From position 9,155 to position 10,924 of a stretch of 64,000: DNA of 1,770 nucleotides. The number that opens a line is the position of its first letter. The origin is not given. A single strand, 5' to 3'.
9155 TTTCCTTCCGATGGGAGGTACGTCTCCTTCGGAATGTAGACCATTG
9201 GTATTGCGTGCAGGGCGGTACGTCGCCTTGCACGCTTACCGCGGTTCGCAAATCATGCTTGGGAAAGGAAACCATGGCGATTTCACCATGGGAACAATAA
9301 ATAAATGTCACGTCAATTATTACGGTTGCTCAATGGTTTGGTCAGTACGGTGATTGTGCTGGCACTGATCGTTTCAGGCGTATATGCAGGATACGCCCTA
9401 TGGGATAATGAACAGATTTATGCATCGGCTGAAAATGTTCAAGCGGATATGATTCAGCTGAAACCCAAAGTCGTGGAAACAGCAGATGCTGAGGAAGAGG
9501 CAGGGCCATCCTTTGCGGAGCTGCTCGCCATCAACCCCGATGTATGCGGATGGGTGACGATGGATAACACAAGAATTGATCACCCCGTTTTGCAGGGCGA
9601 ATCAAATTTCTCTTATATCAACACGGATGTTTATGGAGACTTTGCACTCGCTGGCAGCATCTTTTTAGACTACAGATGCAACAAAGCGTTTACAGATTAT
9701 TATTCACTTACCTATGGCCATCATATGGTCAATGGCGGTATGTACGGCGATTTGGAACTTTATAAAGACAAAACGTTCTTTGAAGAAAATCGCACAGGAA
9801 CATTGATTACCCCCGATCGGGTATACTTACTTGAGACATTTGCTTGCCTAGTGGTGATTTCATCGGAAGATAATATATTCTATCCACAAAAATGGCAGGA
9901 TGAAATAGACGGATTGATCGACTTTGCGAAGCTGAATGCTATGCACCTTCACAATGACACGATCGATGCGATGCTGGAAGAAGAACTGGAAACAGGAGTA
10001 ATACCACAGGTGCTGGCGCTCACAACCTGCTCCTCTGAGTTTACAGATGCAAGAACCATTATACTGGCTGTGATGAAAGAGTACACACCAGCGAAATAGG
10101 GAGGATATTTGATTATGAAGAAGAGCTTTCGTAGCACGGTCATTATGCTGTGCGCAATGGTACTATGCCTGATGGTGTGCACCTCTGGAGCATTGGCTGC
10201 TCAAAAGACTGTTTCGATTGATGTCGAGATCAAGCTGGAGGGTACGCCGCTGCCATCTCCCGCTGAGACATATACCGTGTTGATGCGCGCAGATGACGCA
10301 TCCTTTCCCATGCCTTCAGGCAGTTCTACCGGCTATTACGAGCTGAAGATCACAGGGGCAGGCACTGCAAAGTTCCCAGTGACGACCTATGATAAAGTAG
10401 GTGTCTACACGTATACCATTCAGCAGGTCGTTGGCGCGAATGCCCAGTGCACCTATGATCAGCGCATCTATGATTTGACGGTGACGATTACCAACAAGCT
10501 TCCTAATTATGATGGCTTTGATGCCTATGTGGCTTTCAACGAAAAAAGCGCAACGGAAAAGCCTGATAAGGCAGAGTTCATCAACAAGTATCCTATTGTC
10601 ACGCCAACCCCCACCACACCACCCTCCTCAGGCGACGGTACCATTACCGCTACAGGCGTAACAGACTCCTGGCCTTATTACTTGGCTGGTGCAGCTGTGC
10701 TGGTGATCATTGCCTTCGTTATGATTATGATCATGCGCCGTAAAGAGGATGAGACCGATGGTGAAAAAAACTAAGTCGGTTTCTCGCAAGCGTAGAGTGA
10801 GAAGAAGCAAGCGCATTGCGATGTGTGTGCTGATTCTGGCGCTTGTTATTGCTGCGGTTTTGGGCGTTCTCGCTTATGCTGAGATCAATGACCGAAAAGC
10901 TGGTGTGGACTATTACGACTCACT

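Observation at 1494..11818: Complete FCT/T-antigen-type pilus operon in a Clostridia-like genome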

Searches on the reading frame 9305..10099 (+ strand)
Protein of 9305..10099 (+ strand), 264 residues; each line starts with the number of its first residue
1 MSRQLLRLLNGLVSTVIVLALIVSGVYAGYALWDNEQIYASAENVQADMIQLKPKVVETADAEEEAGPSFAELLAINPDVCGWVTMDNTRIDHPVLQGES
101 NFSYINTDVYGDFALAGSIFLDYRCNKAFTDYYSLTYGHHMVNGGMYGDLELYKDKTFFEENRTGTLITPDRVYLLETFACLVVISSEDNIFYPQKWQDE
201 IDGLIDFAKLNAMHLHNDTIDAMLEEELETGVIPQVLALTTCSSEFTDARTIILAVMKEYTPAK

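Call 3: search_protein_families(library=pfam, proteins=[window:9305-10099:+], max_evalue=0.01)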
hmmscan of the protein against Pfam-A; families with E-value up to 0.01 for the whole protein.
window:9305-10099:+ (264 aa): 1 family
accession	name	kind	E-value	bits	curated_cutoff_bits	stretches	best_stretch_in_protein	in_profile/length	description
PF04203.18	Sortase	-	0.0094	16.1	26.6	0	85-256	2-123/125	Sortase domain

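Call 4: search_protein_families(library=ncbifam, proteins=[window:9305-10099:+], max_evalue=0.01)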
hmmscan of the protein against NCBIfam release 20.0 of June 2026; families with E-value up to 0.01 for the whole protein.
window:9305-10099:+ (264 aa): 3 families
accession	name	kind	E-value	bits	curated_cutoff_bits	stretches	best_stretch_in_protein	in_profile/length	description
TIGR03064.1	sortase_srtB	equivalog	2e-46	158.3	153.75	1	8-253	3-235/235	class B sortase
NF040525.1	SrtB_LPKTxSAVK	exception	7.3e-20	71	200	1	34-206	18-194/261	class B sortase, LPKTxAVK-specific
NF033747.1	class_E_sortase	subfamily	0.0046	16.8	160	0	234-262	181-210/211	class E sortase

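Call 9: search_solved_structures(query=window:9305-10099:+, max_evalue=0.01, show_alignments=1)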
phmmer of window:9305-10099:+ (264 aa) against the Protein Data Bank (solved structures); distinct sequences matched with E-value up to 0.01: 15.
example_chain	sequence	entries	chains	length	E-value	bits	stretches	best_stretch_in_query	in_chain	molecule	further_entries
3psq_A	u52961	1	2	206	1.9e-33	119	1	65-255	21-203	Hypothetical exported protein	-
4y4q_A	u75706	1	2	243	5.6e-31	110.9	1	33-256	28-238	Sortase, SrtB family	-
5gyj_A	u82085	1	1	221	9.9e-22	80.6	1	72-253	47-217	Putative peptidase C60B, sortase B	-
6kyc_A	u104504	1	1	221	1.3e-21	80.2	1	72-253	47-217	Putative peptidase C60B, sortase B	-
1rz2_A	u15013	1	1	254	3.4e-21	78.8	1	24-183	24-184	conserved hypothetical protein BA4783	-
6kyd_A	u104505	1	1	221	8.4e-21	77.6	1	72-253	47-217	Putative peptidase C60B, sortase B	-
4lfd_A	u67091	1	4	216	1.2e-20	77.1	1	53-255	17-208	Sortase B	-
4ux7_A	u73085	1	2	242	1.6e-20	76.6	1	72-253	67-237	PUTATIVE PEPTIDASE C60B, SORTASE B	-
2oqw_A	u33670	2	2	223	1.8e-20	76.5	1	33-183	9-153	Sortase B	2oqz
1qwz_A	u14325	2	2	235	4.7e-20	75.1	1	61-255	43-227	NPQTN specific sortase B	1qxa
1ng5_A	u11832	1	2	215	5.4e-20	74.9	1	63-255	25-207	sortase B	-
1qx6_A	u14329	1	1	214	5.8e-20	74.8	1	63-255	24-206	NPQTN specific sortase B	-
5jcv_A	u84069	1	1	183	1.4e-19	73.6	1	72-183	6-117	Lmo2181 protein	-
5b23_A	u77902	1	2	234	1.1e-16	64.1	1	64-255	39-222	Uncharacterized protein Sortase B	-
5yfk_A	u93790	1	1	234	2.1e-15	59.9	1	64-254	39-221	Uncharacterized protein Sortase B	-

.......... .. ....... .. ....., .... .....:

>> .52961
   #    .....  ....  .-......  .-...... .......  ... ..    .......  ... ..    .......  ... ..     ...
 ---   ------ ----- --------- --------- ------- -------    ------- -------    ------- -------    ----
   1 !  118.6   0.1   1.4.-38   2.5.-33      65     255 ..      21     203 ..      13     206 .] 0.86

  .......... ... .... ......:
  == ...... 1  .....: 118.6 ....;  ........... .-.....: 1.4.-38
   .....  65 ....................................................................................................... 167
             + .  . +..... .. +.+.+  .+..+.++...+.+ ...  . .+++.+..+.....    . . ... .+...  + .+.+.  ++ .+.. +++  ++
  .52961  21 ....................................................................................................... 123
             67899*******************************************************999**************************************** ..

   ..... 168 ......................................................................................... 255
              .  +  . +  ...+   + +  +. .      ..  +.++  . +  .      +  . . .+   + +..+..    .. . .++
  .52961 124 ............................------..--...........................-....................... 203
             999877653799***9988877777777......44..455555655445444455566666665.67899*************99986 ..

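Call 15: find_related_loci(query=window:9305-10099:+, collection=genome_contigs, flank=10000)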
Query window:9305-10099:+ (264 aa) in genome_contigs; peptide patterns used: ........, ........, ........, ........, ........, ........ (x = any residue, [..] = any of these).
18 stretches matched a pattern; 3 encode a relative of the query (tblastn E <= 1e-3); 3 distinct loci.
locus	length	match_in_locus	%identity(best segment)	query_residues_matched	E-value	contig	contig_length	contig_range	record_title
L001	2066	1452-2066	62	1-204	3e-82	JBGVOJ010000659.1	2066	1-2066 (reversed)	MAG: Eubacteriales bacterium isolate fecal_MAG_213 fecal_MAG_213_contig_0659, whole genome shotgun sequence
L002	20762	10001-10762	50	1-257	2e-76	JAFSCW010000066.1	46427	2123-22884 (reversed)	MAG: Clostridia bacterium isolate RGIG3027 Goat_Rectum-3__c361927, whole genome shotgun sequence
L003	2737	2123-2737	61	1-204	7e-75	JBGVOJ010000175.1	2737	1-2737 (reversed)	MAG: Eubacteriales bacterium isolate fecal_MAG_213 fecal_MAG_213_contig_0175, whole genome shotgun sequence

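Call 24: search_protein_families(library=pfam, proteins=[L002:7901-8194:+], max_evalue=10)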
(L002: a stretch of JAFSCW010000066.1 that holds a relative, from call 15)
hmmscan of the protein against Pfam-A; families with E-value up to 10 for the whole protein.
L002:7901-8194:+ (97 aa): 3 families
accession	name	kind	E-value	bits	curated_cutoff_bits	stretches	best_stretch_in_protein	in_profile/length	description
PF20356.3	DUF6651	-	0.1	13.6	27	1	41-81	47-87/113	Family of unknown function (DUF6651)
PF11226.13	DUF3022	-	0.14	12.8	30.6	1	59-95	60-97/105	Protein of unknown function (DUF3022)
PF25770.1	CC_CEP63-bind_CEP152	-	0.18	12.2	23.9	1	74-86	1-13/51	CEP152, CEP63 binding coiled coil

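Call 49: search_protein_families(library=ncbifam, proteins=[L002:11448-12368:+], max_evalue=0.00001)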
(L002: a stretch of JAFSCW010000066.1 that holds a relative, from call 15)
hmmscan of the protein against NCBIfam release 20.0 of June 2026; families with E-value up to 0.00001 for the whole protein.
L002:11448-12368:+ (306 aa): 2 families
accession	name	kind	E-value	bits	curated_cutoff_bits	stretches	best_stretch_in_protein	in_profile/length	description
TIGR03064.1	sortase_srtB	equivalog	1.2e-49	168.7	153.75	1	110-296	49-235/235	class B sortase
NF040525.1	SrtB_LPKTxSAVK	exception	6.6e-25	87.6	200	1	103-286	35-224/261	class B sortase, LPKTxAVK-specific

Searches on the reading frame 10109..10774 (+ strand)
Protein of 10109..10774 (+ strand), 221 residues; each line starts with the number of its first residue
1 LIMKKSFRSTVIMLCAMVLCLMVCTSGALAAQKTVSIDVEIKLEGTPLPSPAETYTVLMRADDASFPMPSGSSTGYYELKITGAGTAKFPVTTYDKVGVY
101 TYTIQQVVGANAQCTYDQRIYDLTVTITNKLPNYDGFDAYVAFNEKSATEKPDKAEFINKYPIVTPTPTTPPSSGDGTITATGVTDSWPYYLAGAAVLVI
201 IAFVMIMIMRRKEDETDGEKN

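Call 3: search_protein_families(library=pfam, proteins=[window:10109-10774:+], max_evalue=0.01)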
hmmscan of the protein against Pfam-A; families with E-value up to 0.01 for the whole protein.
window:10109-10774:+ (221 aa): 1 family
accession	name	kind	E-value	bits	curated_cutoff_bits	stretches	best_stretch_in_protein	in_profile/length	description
PF12892.13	FctA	-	1.4e-09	39.2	22.1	1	50-161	12-119/120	Spy0128-like isopeptide containing domain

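Call 4: search_protein_families(library=ncbifam, proteins=[window:10109-10774:+], max_evalue=0.01)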
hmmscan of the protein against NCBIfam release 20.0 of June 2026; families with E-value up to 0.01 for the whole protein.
window:10109-10774:+ (221 aa): 3 families
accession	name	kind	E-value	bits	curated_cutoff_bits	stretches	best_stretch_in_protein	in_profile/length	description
TIGR03786.1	strep_pil_rpt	domain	8.4e-10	38.8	31.85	1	90-161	2-69/70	streptococcal pilin isopeptide linkage domain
NF053819.1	EF0750_LPXTG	subfamily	6.2e-07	29.9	47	0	3-54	1-50/105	EF2685/EF0750 family sortase-dependent surface protein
NF041738.1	GG_III-CTERM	domain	0.0089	15.9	22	0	192-212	4-25/28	GGIII-like transmembrane region-containing protein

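Call 8: search_solved_structures(query=window:10109-10774:+, max_evalue=10, show_alignments=3)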
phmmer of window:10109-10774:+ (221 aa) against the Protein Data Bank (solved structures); distinct sequences matched with E-value up to 10: 5.
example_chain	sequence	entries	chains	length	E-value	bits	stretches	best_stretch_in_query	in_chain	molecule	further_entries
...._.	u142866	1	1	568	5.2e-06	29.5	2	92-151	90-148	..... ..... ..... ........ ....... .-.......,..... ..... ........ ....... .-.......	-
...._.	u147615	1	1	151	0.00012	25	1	74-172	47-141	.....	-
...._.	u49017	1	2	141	0.00017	24.5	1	74-171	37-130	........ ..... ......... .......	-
5ttd_A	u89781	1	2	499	0.0043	20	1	57-129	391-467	Maltose-binding periplasmic protein,Pilin isopeptide linkage domain protein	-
6n0a_A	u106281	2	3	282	0.033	17.1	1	92-151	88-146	Major pilin backbone protein T-antigen | T18.1 Major pilin backbone protein T-antigen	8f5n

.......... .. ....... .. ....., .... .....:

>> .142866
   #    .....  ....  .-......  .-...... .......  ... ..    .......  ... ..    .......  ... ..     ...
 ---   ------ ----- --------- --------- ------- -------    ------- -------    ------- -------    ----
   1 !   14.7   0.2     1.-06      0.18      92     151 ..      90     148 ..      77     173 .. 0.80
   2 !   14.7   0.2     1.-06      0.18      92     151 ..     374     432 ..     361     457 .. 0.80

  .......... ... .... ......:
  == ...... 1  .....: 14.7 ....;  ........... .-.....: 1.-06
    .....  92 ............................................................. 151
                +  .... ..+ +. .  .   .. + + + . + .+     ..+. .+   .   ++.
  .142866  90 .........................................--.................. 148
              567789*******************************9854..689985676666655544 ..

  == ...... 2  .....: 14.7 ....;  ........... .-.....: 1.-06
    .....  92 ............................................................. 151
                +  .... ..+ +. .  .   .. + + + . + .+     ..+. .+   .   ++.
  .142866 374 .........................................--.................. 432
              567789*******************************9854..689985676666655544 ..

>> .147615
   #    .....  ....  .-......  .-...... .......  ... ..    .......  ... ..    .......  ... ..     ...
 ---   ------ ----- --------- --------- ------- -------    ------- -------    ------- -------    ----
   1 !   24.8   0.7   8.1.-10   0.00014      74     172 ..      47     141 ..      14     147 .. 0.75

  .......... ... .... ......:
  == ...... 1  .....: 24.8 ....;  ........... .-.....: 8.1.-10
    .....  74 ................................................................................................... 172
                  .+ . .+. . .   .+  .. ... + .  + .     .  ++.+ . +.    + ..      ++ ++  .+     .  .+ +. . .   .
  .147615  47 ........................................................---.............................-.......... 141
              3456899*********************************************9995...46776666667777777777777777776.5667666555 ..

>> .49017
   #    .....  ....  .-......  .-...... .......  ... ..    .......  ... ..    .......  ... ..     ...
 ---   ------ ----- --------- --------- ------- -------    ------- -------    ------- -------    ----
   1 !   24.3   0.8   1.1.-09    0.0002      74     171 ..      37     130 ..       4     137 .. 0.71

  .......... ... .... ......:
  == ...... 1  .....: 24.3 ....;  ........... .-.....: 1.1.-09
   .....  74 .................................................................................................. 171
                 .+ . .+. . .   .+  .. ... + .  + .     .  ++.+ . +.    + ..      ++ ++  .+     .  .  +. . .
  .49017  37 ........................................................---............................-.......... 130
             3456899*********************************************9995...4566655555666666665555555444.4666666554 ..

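Call 45: find_homologous_proteins(query=window:10115-10774:+, max_evalue=0.00001)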
Query window:10115-10774:+ (219 aa): 5 proteins with E <= 0.00001 among 768 candidates.
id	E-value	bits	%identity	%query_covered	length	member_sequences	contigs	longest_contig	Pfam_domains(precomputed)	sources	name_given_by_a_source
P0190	1.8e-140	483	100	100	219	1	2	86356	PF12892.14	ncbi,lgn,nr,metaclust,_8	ncbi:MAG: hypothetical protein GX096_05410 [Clostridiales bacterium]|nr:hypothetical protein [Clostr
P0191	1.1e-121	422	89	100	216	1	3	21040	PF12892.14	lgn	-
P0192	9.8e-33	132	42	84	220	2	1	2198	PF12892.14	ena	-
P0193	1.1e-14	73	30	44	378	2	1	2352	PF12892.14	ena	-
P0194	3.6e-12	64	40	67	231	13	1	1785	PF12892.14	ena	-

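Call 52: predict_structure(alignment_id=A4)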
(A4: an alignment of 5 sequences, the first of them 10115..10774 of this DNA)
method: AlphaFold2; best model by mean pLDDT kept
length: 219 residues; sequences in the alignment: 5
mean_pLDDT: 60.0   pTM: 0.49
mean pLDDT of the five models: 60.0, 59.1, 56.6, 51.9, 51.0
residues with pLDDT >= 90: 0; 70-90: 90; 50-70: 72; < 50: 57
segments of 3 or more residues with pLDDT < 50: 1-4, 23-28, 146-189, 217-219
pLDDT, mean of each block of 10 residues (from residue 1): 53 62 48 72 69 79 70 73 74 78 76 68 74 69 50 27 29 26 39 65 68 52
secondary structure, 60 per line:
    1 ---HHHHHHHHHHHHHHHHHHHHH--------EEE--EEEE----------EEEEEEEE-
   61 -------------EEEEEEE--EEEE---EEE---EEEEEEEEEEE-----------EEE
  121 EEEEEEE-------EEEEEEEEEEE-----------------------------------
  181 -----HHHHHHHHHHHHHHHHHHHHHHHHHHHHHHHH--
elements in order: H4-24 E33-35 E38-41 E52-59 E74-80 E83-86 E90-92 E96-106 E118-127 E135-145 H186-217

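Call 58: fold_search(model_id=the predicted structure, library=pdb)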
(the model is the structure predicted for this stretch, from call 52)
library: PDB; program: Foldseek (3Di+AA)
matches with E <= 10: 651; with E <= 0.001: 4
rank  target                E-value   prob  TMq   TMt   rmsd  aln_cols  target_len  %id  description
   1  5ttd_A                2.0e-05  1.00  0.41  0.19   3.9       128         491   24  Minor pilin FctB from S. pyogenes with engineered intramolecular isopeptide bond (released 2017-03-01)
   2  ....                  2.7e-05  1.00  0.42  0.69   2.6       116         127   22  The minor pilin structure of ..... in Streptococcus (released 2023-12-06)
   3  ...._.                5.8e-05  1.00  0.41  0.63  19.5       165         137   20  Crystal Structure of the Minor Pilin FctB from Streptococcus pyogenes 90/306S (released 2010-04-28)
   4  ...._B                6.8e-05  1.00  0.40  0.64   8.2       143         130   22  Crystal Structure of the Minor Pilin FctB from Streptococcus pyogenes 90/306S (released 2010-04-28)
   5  8f5n_A                6.0e-03  1.00  0.32  0.26   8.5       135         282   18  Identification of an Immunodominant region on a Group A Streptococcus T-antigen Reveals Temperature-Dependent Motion i (released 2023-03-08)
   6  6bbt_B                1.8e-02  0.98  0.29  0.25   7.8       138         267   17  Structure of the major pilin protein (T-13) from Streptococcus pyogenes serotype GAS131465 (released 2018-10-24)
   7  6n0a_A                2.2e-02  0.99  0.31  0.25   8.5       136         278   18  Structure of the major pilin protein (T-18.1) from Streptococcus pyogenes serotype MGAS8232 (released 2019-04-17)
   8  6bbt_A                2.2e-02  0.99  0.30  0.26   7.2       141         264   16  Structure of the major pilin protein (T-13) from Streptococcus pyogenes serotype GAS131465 (released 2018-10-24)
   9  7jqe                  2.3e-02  0.69  0.21  0.14   8.0       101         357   17  Structure of an extracellular fragment of EsaA from Streptococcus gallolyticus (released 2020-11-11)
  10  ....                  3.0e-02  0.99  0.33  0.15  10.4       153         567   18  Identification of an Immunodominant region on a Group A Streptococcus T-antigen Reveals Temperature-Dependent Motion in  (released 2023-03-08)
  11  3gle_B                6.0e-02  0.96  0.29  0.24   7.0       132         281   14  Crystal Structure of the Major Pilin from Streptococcus pyogenes N168A mutant (released 2009-06-02)
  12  6n0a_B                6.4e-02  0.96  0.30  0.25   8.6       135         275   16  Structure of the major pilin protein (T-18.1) from Streptococcus pyogenes serotype MGAS8232 (released 2019-04-17)
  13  3gle_C                7.5e-02  0.94  0.29  0.24   7.0       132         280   15  Crystal Structure of the Major Pilin from Streptococcus pyogenes N168A mutant (released 2009-06-02)
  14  7f7y_A                8.8e-02  0.66  0.25  0.18  10.2       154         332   16  Crystal Structure of protein PitB from pilus islet-2 of Streptococcus pneumoniae (released 2022-06-01)
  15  8dke_P                9.3e-02  0.90  0.23  0.16   5.2        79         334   18  Cryo-EM structure of cystinosin in a cytosol-open state (released 2022-09-21)
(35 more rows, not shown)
